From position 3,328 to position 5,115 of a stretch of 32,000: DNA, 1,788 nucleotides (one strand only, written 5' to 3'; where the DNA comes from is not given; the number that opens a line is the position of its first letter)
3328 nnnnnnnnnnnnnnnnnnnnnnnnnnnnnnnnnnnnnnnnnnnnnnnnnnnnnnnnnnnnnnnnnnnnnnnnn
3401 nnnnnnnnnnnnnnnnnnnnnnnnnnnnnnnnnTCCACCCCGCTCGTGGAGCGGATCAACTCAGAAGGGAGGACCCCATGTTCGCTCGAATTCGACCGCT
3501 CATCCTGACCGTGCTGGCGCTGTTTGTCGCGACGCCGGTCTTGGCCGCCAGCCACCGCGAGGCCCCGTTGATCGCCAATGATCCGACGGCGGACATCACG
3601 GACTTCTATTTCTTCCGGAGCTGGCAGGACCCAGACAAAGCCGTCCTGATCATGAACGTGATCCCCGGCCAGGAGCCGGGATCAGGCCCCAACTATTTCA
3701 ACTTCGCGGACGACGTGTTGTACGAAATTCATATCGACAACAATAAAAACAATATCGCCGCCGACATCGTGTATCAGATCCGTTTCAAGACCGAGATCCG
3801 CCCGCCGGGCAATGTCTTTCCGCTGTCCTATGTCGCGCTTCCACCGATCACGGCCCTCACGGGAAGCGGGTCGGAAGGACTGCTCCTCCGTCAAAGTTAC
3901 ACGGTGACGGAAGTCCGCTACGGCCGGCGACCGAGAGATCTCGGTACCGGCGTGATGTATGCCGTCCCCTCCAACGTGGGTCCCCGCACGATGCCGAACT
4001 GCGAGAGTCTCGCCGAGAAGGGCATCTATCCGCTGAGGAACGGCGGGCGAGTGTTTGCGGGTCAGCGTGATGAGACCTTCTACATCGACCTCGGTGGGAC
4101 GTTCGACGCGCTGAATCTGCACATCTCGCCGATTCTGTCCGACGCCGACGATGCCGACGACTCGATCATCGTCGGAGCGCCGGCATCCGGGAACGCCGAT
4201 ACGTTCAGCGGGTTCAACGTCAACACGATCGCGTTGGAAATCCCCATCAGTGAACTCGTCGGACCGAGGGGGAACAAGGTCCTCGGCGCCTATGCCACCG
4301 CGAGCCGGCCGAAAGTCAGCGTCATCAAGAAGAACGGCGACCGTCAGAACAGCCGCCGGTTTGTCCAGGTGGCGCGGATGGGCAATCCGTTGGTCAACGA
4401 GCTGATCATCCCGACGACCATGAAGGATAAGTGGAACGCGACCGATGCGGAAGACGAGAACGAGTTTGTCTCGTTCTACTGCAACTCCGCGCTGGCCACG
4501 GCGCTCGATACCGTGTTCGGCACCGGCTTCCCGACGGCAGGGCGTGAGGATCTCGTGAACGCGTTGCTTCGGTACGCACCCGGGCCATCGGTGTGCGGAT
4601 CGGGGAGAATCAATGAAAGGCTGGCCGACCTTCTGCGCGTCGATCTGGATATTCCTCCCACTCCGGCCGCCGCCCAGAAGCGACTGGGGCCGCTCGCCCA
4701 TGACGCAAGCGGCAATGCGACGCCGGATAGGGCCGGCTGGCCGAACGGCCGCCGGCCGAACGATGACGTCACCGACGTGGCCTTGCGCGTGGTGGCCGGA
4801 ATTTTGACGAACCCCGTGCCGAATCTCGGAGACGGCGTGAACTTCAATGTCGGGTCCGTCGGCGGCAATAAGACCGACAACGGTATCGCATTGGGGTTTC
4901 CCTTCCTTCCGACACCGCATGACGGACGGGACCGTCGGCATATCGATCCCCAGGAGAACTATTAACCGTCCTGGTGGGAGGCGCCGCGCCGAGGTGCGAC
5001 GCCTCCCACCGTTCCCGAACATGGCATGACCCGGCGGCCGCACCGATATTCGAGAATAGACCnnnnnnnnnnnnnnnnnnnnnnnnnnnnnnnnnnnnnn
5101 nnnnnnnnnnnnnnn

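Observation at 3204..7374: Uncharacterised lipoprotein / DUF4331 / TPR / HupE-like operon next to nikR: candidate periplasmic metal-handling system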

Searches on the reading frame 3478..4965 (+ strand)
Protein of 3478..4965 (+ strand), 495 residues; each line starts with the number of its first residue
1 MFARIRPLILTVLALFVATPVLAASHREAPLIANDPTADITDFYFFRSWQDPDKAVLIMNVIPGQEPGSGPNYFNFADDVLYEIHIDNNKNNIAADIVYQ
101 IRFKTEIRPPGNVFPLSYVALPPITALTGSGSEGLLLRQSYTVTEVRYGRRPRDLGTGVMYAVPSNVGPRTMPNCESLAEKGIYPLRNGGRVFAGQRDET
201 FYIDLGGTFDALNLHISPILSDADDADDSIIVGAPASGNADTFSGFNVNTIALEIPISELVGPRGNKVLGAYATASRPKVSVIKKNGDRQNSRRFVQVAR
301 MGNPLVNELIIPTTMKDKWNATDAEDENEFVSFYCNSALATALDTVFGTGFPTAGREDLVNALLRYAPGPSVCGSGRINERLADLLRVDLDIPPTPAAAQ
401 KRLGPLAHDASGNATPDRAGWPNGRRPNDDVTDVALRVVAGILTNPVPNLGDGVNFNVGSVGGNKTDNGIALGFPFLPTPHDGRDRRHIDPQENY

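Call 3: search_protein_families(library=pfam, proteins=[window:3478-4965:+], max_evalue=0.01)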
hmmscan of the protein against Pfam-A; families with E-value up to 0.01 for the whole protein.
window:3478-4965:+ (495 aa): 1 family
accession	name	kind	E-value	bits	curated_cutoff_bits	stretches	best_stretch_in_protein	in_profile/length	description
PF14224.11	DUF4331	-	1.6e-103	347.6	27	1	25-480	2-421/421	Domain of unknown function (DUF4331)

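Call 4: search_protein_families(library=ncbifam, proteins=[window:3478-4965:+], max_evalue=0.01)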
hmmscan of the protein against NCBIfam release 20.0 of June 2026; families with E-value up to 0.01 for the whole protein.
window:3478-4965:+ (495 aa): 0 families

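Call 6: search_solved_structures(query=window:3478-4965:+, max_evalue=1, show_alignments=2)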
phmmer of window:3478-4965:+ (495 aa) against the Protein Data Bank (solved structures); distinct sequences matched with E-value up to 1: 0.

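Call 8: find_homologous_proteins(query=window:3478-4965:+, max_evalue=0.00001)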
Query window:3478-4965:+ (495 aa): 7687 proteins with E <= 0.00001 among 8000 candidates; the best 120 are listed.
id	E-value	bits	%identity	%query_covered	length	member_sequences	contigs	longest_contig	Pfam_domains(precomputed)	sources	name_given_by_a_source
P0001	0.0e+0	1017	90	100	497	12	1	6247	PF14224.12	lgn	-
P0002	0.0e+0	1010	89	100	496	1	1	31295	PF14224.12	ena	-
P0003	2.9e-294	994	89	99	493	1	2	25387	PF14224.12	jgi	jgi:hypothetical protein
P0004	8.7e-293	990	87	100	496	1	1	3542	PF14224.12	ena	-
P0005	1.2e-291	986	87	100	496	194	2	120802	PF14224.12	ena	-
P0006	3.3e-289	978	86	100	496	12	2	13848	PF14224.12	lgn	-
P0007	5.0e-289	977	87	100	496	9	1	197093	PF14224.12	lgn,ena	-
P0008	1.1e-288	976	86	100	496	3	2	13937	PF14224.12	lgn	-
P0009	5.7e-288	974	86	100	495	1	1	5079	PF14224.12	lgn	-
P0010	4.8e-287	971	88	97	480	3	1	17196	PF14224.12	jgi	jgi:hypothetical protein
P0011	6.8e-287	970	85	100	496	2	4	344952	PF14224.12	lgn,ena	-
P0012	2.6e-286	968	85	100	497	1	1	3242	PF14224.12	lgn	-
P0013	5.0e-286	967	85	100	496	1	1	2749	PF14224.12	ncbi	-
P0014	5.1e-286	967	85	100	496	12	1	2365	PF14224.12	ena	-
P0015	1.2e-285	966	85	100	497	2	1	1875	PF14224.12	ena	-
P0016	2.3e-285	965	86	100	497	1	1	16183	PF14224.12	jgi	jgi:hypothetical protein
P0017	4.1e-285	964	85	100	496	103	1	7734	PF14224.12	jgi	-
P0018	6.2e-285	964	85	100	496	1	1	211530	PF14224.12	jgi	-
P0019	1.3e-284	963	85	100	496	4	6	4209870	PF14224.12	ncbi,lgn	ncbi:MAG: DUF4331 domain-containing protein [Nitrospira sp.]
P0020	5.3e-284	961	84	100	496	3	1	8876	PF14224.12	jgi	jgi:hypothetical protein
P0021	1.3e-282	956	84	100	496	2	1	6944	PF14224.12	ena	-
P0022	2.3e-282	955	83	100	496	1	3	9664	PF14224.12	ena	-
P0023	5.0e-282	954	84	100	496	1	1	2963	PF14224.12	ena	-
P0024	8.0e-281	950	85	100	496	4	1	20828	PF14224.12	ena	-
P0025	1.5e-280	949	85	100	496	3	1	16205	PF14224.12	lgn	-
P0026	1.7e-280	949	84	100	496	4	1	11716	PF14224.12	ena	-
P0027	9.9e-280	947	84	100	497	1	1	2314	PF14224.12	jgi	-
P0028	1.1e-279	946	84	100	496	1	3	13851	PF14224.12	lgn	-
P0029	1.8e-279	946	83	100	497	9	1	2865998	PF14224.12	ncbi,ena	-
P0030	3.1e-279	945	83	100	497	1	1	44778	PF14224.12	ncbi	-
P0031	9.6e-279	943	83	100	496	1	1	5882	PF14224.12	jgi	-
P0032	4.3e-278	941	83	100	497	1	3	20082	PF14224.12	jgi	jgi:hypothetical protein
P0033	6.9e-278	940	84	100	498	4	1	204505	PF14224.12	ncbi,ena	-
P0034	1.8e-277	939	83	100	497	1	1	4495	PF14224.12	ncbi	-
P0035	2.6e-277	939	82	100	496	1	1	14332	PF14224.12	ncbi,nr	ncbi:MAG: DUF4331 domain-containing protein [Nitrospira sp.]|nr:DUF4331 domain-containing protein [N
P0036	9.4e-276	933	82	100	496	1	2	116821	PF14224.12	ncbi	-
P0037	3.7e-275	931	83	100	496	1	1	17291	PF14224.12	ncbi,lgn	-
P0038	4.6e-275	931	82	100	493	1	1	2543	PF14224.12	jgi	-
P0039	8.1e-275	930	82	100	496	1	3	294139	PF14224.12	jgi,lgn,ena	jgi:hypothetical protein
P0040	1.6e-274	929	83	100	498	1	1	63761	PF14224.12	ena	-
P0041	2.4e-274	929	82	100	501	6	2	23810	PF14224.12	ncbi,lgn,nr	ncbi:MAG: DUF4331 domain-containing protein [Nitrospira sp.]|nr:DUF4331 domain-containing protein [N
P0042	3.0e-274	928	82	100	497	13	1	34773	PF14224.12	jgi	jgi:hypothetical protein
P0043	4.7e-274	928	81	100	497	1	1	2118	PF14224.12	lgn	-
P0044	8.1e-274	927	83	100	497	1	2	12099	PF14224.12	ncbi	ncbi:MAG: DUF4331 domain-containing protein [Nitrospira sp.]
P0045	4.5e-273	925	83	100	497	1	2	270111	PF14224.12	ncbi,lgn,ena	-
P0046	5.2e-273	924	83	100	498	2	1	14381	PF14224.12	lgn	-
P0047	1.1e-272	923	82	100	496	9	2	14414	PF14224.12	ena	-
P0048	1.2e-272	923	82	100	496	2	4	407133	PF14224.12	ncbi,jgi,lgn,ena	-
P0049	1.2e-272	923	81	100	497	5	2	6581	PF14224.12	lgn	-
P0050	2.5e-272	922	81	100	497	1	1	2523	PF14224.12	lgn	-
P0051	2.9e-272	922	81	100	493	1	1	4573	PF14224.12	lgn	-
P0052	3.8e-272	922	82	100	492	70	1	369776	PF14224.12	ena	-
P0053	9.4e-272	920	81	100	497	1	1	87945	PF14224.12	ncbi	-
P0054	1.7e-271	919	82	100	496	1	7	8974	PF14224.12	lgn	-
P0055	2.8e-271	919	82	100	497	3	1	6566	PF14224.12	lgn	-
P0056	3.0e-271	919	80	100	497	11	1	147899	PF14224.12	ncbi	-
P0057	3.3e-271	918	81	100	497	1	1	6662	PF14224.12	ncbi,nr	ncbi:MAG: DUF4331 domain-containing protein [Nitrospira sp.]|nr:DUF4331 domain-containing protein [N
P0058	4.6e-271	918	81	100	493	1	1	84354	PF14224.12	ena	-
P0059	5.4e-271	918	80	100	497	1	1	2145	PF14224.12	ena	-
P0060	5.9e-270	914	80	100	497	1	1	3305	PF14224.12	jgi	jgi:hypothetical protein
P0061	8.0e-270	914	81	100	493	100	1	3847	PF14224.12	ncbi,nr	ncbi:MAG: DUF4331 domain-containing protein [Nitrospiraceae bacterium]|nr:DUF4331 domain-containing 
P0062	1.2e-269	913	83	100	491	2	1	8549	PF14224.12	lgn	-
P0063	1.5e-268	910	80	100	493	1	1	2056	PF14224.12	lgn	-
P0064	2.3e-268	909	80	100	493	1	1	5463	PF14224.12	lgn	-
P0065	2.7e-268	909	80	100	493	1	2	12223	PF14224.12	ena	-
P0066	4.8e-268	908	80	100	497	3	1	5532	PF14224.12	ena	-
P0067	5.8e-268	908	80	100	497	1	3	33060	PF14224.12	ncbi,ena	-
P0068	9.5e-268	907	80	100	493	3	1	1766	PF14224.12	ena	-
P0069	4.3e-267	905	79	100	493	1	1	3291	PF14224.12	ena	-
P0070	9.7e-267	904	80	100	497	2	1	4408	PF14224.12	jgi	jgi:hypothetical protein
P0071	1.0e-266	904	80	100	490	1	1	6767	PF14224.12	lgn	-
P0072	1.2e-266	903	80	100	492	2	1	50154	PF14224.12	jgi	jgi:hypothetical protein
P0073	1.6e-266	903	82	100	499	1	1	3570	PF14224.12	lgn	-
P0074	1.6e-266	903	79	100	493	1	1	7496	PF14224.12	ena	-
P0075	3.3e-266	902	80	100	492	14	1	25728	PF14224.12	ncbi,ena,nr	ncbi:MAG TPA: DUF4331 domain-containing protein [Nitrospira sp.]|nr:DUF4331 domain-containing protei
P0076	6.1e-265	898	79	100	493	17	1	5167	PF14224.12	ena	-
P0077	8.4e-265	897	79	100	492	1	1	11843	PF14224.12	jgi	-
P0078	3.9e-264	895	79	100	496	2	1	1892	PF14224.12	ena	-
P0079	2.0e-263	893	78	100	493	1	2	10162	PF14224.12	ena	-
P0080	9.2e-263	891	79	100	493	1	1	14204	PF14224.12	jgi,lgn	jgi:hypothetical protein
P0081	1.1e-262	890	79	100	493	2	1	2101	PF14224.12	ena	-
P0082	1.0e-261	887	80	100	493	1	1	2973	PF14224.12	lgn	-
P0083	4.1e-261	885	78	100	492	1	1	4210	PF14224.12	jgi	jgi:hypothetical protein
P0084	3.5e-260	882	78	100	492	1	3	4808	PF14224.12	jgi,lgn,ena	jgi:hypothetical protein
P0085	9.6e-260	881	79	100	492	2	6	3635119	PF14224.12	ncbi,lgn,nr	ncbi:MAG: conserved exported protein of unknown function [Nitrospira sp.]|nr:MAG: conserved exported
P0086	1.0e-259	881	78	100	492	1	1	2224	PF14224.12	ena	-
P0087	1.2e-259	880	78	100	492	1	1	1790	PF14224.12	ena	-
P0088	1.3e-259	880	78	100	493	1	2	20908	PF14224.12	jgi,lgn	jgi:hypothetical protein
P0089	1.6e-259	880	78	100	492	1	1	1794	PF14224.12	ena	-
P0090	2.2e-259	879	77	100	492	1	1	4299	PF14224.12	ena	-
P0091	2.2e-259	879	78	100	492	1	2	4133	PF14224.12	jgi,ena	jgi:Domain of unknown function (DUF4331)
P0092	2.5e-259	879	78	100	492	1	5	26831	PF14224.12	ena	-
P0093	2.9e-259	879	77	100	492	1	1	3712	PF14224.12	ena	-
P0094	4.9e-259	878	78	100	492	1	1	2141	PF14224.12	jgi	jgi:hypothetical protein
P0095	6.4e-259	878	77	100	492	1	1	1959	PF14224.12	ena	-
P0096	6.9e-259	878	77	100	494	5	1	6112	PF14224.12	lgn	-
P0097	8.5e-259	878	77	100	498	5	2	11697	PF14224.12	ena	-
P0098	1.7e-257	873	77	100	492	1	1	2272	PF14224.12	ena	-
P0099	9.9e-257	871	77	100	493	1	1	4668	PF14224.12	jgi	jgi:hypothetical protein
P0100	1.1e-256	871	77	100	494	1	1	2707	PF14224.12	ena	-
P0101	3.9e-255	865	78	100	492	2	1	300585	PF14224.12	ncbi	-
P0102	8.5e-255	864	87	88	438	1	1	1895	PF14224.12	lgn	-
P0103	7.8e-242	822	72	100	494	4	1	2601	PF14224.12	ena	-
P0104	9.3e-242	821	72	100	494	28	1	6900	PF14224.12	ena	-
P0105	1.6e-232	791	72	100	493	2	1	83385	PF14224.12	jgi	jgi:hypothetical protein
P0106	1.4e-231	788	72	97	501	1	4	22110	PF14224.12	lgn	-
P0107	3.9e-231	786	72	99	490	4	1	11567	PF14224.12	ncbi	ncbi:MAG: DUF4331 domain-containing protein [Nitrospirales bacterium]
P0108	7.3e-231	785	73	97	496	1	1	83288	PF14224.12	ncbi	ncbi:MAG: DUF4331 domain-containing protein [Nitrospirota bacterium]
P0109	8.2e-230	782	72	96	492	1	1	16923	PF14224.12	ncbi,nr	ncbi:MAG: DUF4331 domain-containing protein [Nitrospirae bacterium]|nr:DUF4331 domain-containing pro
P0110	9.0e-230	782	71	99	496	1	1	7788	PF14224.12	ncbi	-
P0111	1.8e-226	771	69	100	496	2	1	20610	PF14224.12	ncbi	-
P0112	5.9e-226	769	69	100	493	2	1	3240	PF14224.12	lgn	-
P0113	2.9e-225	767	69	100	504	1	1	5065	PF14224.12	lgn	-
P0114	7.9e-225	765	72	96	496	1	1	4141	PF14224.12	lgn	-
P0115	1.7e-224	764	69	100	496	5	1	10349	PF14224.12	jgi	jgi:hypothetical protein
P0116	1.8e-224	764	70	100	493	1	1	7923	PF14224.12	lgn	-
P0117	2.8e-222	757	68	100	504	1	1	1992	PF14224.12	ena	-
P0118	8.5e-222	755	68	100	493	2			PF14224.12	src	-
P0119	9.9e-222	755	70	98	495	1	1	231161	PF14224.12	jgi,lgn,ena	-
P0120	4.3e-221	753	69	100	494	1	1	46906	PF14224.12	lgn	-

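Call 19: find_encoding_contigs(protein=P0019, flank=10000, max_places=3)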
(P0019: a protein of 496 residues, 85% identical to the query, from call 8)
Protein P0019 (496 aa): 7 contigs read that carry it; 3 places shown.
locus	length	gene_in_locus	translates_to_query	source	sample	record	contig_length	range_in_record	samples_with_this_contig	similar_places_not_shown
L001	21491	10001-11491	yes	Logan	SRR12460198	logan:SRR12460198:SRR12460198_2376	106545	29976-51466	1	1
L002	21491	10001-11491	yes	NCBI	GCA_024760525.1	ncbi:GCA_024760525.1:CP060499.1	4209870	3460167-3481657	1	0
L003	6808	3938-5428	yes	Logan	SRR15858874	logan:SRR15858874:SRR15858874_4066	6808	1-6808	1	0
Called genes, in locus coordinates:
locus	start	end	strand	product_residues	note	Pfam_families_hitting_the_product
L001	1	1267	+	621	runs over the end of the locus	PF01590:GAF, PF13185:GAF_2, PF00512:HisKA (weak), PF02518:HATPase_c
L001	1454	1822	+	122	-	-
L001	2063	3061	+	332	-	PF00144:Beta-lactamase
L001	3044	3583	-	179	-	PF02245:Pur_DNA_glyco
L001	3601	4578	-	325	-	PF01916:DS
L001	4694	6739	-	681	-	PF07715:Plug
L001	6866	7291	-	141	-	PF12953:DUF3842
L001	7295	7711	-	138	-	PF01402:RHH_1 (weak), PF08753:NikR_C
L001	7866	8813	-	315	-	PF12973:Cupin_7, PF07883:Cupin_2 (weak)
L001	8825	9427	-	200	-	PF07638:Sigma70_ECF (weak), PF04542:Sigma70_r2, PF08281:Sigma70_r4_2, PF04545:Sigma70_r4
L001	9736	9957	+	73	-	-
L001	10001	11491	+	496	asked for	PF14224:DUF4331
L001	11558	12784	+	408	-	PF07719:TPR_2 (faint), PF13431:TPR_17 (faint), PF14559:TPR_19 (weak)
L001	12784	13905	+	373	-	PF13795:HupE_UreJ_2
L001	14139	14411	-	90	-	-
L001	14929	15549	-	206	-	PF08241:Methyltransf_11 (weak), PF08242:Methyltransf_12, PF13649:Methyltransf_25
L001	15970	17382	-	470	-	PF00089:Trypsin, PF13365:Trypsin_2, PF00595:PDZ (weak), PF13180:PDZ_2, PF17820:PDZ_6, PF12812:PDZ_1 (weak), PF00595:PDZ, PF17820:PDZ_6, +1 more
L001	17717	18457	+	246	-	-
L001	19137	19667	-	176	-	-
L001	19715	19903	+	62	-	-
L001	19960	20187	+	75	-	-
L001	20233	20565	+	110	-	-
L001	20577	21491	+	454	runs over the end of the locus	PF03600:CitMHS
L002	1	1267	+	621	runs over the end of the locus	PF01590:GAF, PF13185:GAF_2, PF00512:HisKA (weak), PF02518:HATPase_c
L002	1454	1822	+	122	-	-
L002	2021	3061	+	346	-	PF00144:Beta-lactamase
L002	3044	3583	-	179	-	PF02245:Pur_DNA_glyco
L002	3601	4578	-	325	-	PF01916:DS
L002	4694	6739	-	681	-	PF07715:Plug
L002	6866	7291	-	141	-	PF12953:DUF3842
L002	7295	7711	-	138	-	PF01402:RHH_1 (weak), PF08753:NikR_C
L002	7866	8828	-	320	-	PF12973:Cupin_7, PF07883:Cupin_2 (weak)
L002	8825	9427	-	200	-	PF07638:Sigma70_ECF (weak), PF04542:Sigma70_r2, PF08281:Sigma70_r4_2, PF04545:Sigma70_r4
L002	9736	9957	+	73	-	-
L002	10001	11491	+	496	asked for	PF14224:DUF4331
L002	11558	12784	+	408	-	PF07719:TPR_2 (faint), PF13431:TPR_17 (faint), PF14559:TPR_19 (weak)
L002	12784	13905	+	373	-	PF13795:HupE_UreJ_2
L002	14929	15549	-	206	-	PF08241:Methyltransf_11 (weak), PF08242:Methyltransf_12, PF13649:Methyltransf_25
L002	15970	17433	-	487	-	PF00089:Trypsin, PF13365:Trypsin_2, PF00595:PDZ (weak), PF13180:PDZ_2, PF17820:PDZ_6, PF12812:PDZ_1 (weak), PF00595:PDZ, PF17820:PDZ_6, +1 more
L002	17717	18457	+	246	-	-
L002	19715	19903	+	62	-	-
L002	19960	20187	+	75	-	-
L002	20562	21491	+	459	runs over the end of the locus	PF03600:CitMHS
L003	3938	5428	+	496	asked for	PF14224:DUF4331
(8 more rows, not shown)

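Call 20: find_encoding_contigs(protein=P0108, flank=10000, max_places=3)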
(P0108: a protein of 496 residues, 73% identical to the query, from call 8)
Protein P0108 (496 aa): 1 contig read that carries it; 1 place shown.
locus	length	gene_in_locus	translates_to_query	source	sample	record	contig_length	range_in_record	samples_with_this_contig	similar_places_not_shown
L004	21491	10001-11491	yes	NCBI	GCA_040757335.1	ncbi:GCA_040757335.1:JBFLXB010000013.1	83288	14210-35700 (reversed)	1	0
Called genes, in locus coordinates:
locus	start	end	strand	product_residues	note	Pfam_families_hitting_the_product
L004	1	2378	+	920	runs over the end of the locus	PF13191:AAA_16 (weak), PF25873:WHD_MalT, PF00196:GerE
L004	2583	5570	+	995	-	PF17957:Big_7, PF07602:DUF1565 (weak), PF22842:Pel9A-like_beta_helix (weak), PF13229:Beta_helix (weak)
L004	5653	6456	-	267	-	PF10099:RskA_C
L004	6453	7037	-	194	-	PF04542:Sigma70_r2, PF08281:Sigma70_r4_2, PF04545:Sigma70_r4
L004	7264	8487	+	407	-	PF07719:TPR_2 (faint), PF13432:TPR_16 (weak)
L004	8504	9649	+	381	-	PF13795:HupE_UreJ_2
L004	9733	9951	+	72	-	-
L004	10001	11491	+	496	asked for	PF14224:DUF4331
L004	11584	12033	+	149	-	PF01152:Bac_globin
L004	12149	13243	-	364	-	PF00196:GerE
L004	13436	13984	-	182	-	PF01161:PBP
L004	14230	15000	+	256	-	-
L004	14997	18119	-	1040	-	PF00873:ACR_tran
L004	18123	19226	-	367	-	-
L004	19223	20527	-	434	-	PF02321:OEP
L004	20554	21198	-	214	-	PF00440:TetR_N, PF08359:TetR_C_4 (weak), PF17932:TetR_C_24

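Call 21: search_protein_representatives(protein=window:3478-4965:+)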
Query: 495 residues. Proteins with E-value up to 0.001 (for the whole library): 4796; up to 1e-10: 2447; up to 1e-30: 492. The best 150 are listed.
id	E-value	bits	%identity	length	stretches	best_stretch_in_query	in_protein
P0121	1.6e-153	528.6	64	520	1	21-493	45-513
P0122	8.1e-140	483.3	57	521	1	15-485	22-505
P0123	1.8e-128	446.0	57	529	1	10-491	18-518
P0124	4.0e-123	428.3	51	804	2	120-492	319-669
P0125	1.4e-118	413.3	47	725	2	123-494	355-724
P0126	1.1e-114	400.5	57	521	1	18-493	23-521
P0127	4.1e-113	395.3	56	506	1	21-491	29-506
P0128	2.6e-104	366.2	63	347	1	20-336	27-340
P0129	7.6e-100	351.5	85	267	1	1-188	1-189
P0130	3.5e-96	339.4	83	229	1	2-185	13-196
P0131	1.5e-88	314.2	47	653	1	10-488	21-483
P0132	5.2e-87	309.2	47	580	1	17-491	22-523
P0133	2.3e-84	300.4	47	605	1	8-493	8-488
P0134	1.6e-83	297.6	48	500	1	17-491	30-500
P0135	3.1e-83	296.7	52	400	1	121-493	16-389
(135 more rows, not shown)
